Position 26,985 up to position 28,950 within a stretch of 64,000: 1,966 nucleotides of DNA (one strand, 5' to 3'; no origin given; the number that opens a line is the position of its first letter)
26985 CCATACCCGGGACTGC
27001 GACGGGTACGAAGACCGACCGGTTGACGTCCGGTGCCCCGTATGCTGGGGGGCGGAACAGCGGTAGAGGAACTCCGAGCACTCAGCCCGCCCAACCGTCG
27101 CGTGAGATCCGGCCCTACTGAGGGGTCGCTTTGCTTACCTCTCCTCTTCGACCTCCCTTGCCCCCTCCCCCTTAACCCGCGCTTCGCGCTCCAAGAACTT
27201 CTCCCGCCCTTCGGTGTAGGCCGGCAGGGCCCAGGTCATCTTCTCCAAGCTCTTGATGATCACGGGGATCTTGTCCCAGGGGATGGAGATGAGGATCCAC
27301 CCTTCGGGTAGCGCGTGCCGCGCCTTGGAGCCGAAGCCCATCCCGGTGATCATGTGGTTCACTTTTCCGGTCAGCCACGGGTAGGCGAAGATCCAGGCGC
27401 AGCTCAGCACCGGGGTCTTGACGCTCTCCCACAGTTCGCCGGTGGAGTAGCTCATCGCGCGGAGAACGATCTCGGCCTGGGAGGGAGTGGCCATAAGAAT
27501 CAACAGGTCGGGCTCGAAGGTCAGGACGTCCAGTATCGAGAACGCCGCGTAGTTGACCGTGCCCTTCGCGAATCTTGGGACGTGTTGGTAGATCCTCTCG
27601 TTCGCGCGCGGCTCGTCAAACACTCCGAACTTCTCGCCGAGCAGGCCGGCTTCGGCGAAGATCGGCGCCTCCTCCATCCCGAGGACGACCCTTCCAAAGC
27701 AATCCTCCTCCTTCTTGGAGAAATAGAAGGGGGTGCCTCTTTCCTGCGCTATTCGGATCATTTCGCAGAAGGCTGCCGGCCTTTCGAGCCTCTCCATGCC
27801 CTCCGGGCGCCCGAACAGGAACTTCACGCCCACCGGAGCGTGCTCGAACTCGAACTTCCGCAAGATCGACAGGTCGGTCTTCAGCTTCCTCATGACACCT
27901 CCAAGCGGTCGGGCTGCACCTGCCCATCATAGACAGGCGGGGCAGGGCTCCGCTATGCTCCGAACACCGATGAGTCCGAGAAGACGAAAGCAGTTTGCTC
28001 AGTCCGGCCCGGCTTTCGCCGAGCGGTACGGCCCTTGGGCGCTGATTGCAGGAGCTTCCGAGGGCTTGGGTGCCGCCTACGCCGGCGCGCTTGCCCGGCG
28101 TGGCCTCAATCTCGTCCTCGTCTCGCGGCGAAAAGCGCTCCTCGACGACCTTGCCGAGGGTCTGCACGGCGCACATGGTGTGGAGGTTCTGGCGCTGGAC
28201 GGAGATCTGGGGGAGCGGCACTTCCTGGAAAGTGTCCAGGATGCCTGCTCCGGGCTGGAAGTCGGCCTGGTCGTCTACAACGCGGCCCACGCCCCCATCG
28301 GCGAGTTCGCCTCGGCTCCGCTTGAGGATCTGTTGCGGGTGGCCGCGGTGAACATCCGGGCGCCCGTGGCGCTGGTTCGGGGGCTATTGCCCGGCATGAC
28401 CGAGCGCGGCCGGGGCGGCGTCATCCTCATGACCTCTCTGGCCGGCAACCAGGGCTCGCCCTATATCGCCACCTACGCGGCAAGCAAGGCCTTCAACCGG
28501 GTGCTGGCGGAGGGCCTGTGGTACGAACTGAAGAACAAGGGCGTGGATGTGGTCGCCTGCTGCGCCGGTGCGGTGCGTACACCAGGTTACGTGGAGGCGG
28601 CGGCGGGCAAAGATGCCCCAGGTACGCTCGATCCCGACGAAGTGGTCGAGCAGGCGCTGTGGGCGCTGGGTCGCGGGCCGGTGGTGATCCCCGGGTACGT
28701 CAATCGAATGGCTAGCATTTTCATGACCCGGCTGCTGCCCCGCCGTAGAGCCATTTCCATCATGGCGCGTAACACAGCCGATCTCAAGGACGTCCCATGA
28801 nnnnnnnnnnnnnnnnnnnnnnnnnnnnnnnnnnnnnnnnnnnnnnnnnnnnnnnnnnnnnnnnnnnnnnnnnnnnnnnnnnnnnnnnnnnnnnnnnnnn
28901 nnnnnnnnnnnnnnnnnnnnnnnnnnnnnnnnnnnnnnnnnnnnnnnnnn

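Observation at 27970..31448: Bacterial ERG4/ERG24-type sterol reductase homolog co-transcribed with an SDR and followed by catalase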

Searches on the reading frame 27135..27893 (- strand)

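Call 3: search_protein_families(library=pfam, proteins=[window:27135-27893:-], max_evalue=0.01)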
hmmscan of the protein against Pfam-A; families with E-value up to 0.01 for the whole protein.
window:27135-27893:- (252 aa): 1 family
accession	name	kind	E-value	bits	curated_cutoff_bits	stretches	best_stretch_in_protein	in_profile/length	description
PF02596.20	DUF169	-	5.3e-32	111.8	27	1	13-213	5-207/209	Uncharacterised ArCR, COG2043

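Call 4: search_protein_families(library=ncbifam, proteins=[window:27135-27893:-], max_evalue=0.01)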
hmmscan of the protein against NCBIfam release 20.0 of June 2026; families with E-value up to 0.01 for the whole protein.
window:27135-27893:- (252 aa): 0 families

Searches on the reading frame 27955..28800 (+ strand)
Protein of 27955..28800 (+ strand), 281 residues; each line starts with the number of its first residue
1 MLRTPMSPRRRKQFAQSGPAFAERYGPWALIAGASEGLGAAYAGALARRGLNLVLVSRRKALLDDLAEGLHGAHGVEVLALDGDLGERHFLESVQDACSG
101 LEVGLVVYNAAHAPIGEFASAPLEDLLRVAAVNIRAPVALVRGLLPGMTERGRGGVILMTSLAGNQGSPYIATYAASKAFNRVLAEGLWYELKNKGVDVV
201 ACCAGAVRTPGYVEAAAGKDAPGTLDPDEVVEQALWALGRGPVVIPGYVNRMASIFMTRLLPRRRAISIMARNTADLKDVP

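Call 3: search_protein_families(library=pfam, proteins=[window:27955-28800:+], max_evalue=0.01)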
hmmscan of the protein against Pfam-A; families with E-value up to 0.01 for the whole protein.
window:27955-28800:+ (281 aa): 3 families
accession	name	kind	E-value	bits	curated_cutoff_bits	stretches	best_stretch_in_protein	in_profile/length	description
PF00106.31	adh_short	-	5.7e-33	114.5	26.6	1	28-211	2-186/195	short chain dehydrogenase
PF13561.12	adh_short_C2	-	4.6e-21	75.9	27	1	33-211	1-180/236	Enoyl-(Acyl carrier protein) reductase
PF08659.16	KR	-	1.4e-09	38.6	22.6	1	29-186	3-161/180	KR domain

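Call 4: search_protein_families(library=ncbifam, proteins=[window:27955-28800:+], max_evalue=0.01)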
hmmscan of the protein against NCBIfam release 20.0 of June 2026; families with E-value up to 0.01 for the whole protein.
window:27955-28800:+ (281 aa): 200 families (the best 25 are shown)
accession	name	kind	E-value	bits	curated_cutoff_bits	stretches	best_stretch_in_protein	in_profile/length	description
NF040690.1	mycolate_SDR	equivalog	1.2e-40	139.6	380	1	28-271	10-258/265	mycolate reductase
NF050024.1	7betaHSDH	equivalog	5.7e-32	111.2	300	1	22-252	2-237/260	7beta-hydroxysteroid dehydrogenase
NF005672.0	PRK07454.1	equivalog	1.9e-27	96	234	1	28-210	8-191/241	SDR family oxidoreductase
NF004825.0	PRK06181.1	equivalog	1.9e-25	89.7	215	1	29-221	9-202/268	SDR family oxidoreductase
NF005806.0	PRK07666.1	equivalog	2.5e-25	89.2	286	1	28-209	9-191/239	3-ketoacyl-ACP reductase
NF005559.1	PRK07231.1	subfamily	4.5e-25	88.6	215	1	28-214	6-193/249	glucose 1-dehydrogenase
NF005878.0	PRK07825.1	subfamily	6e-24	84.9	287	1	30-264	13-243/278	short chain dehydrogenase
NF004521.0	PRK05866.1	equivalog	1.4e-23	83.5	368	1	25-253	39-270/294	SDR family oxidoreductase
NF005437.0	PRK07024.1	equivalog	9.5e-23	80.9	266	1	30-263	8-240/259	SDR family oxidoreductase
NF006073.0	PRK08219.1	equivalog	1.1e-22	80.8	218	1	27-214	4-181/227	SDR family oxidoreductase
NF006565.0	PRK09072.1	equivalog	1.5e-22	80.4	238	1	30-209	9-186/265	SDR family oxidoreductase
NF047420.2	EF_P_mod_YmfI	equivalog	6.6e-22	78.4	238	1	28-210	1-181/236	elongation factor P 5-aminopentanone reductase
NF009468.0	PRK12826.1-4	equivalog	6.2e-21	75.2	318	1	28-213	9-196/256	SDR family oxidoreductase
NF004526.0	PRK05872.1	subfamily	1.2e-20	73.8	276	1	29-203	13-186/297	short-chain dehydrogenase/reductase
TIGR01963.1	PHB_DH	subfamily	1.4e-20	73.7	307.05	1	29-216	4-192/255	3-hydroxybutyrate dehydrogenase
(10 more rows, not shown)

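Call 23: search_solved_structures(query=window:27955-28800:+, max_evalue=1e-10)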
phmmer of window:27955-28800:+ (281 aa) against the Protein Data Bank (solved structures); distinct sequences matched with E-value up to 1e-10: 47.
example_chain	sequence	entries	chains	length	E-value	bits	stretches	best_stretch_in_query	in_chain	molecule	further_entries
5fyd_A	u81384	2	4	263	7.2e-27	97.6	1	22-251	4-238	OXIDOREDUCTASE, SHORT CHAIN DEHYDROGENASE/REDUCTASE FAMILY PROTEIN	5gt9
6zdz_A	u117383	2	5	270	1.4e-25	93.3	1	27-244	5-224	alcohol dehydrogenase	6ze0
4bmv_A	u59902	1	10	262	1.8e-25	93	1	27-244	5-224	SHORT-CHAIN DEHYDROGENASE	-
9fe6_A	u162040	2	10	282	1.6e-20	76.7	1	25-226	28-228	SDR family oxidoreductase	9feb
3m1a_A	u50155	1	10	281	9.5e-19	70.9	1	28-215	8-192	Putative dehydrogenase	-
5vps_A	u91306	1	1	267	2.3e-16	63.1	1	26-211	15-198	Short-chain dehydrogenase/reductase SDR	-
4iuy_A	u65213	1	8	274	5.6e-15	58.6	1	28-209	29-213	Short chain dehydrogenase/reductase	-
5va8_A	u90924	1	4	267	7e-15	58.2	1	26-162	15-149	Short-chain dehydrogenase/reductase SDR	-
3ai1_A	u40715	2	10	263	9.6e-15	57.8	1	26-217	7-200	NADPH-sorbose reductase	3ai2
5idx_A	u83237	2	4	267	1.3e-14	57.4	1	26-211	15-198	Short-chain dehydrogenase/reductase SDR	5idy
3v8b_A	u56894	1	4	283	1.8e-14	56.9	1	25-209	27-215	Putative dehydrogenase, possibly 3-oxoacyl-[acyl-carrier protein] reductase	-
4fgs_A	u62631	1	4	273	2.3e-14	56.6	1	28-221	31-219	Probable dehydrogenase protein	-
3ai3_A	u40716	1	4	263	3.3e-14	56.1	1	26-217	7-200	NADPH-sorbose reductase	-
2jah_A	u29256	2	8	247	3.3e-14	56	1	26-209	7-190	CLAVULANIC ACID DEHYDROGENASE | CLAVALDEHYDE DEHYDROGENASE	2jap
3wtc_A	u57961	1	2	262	5e-14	55.5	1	26-213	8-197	Putative oxidoreductase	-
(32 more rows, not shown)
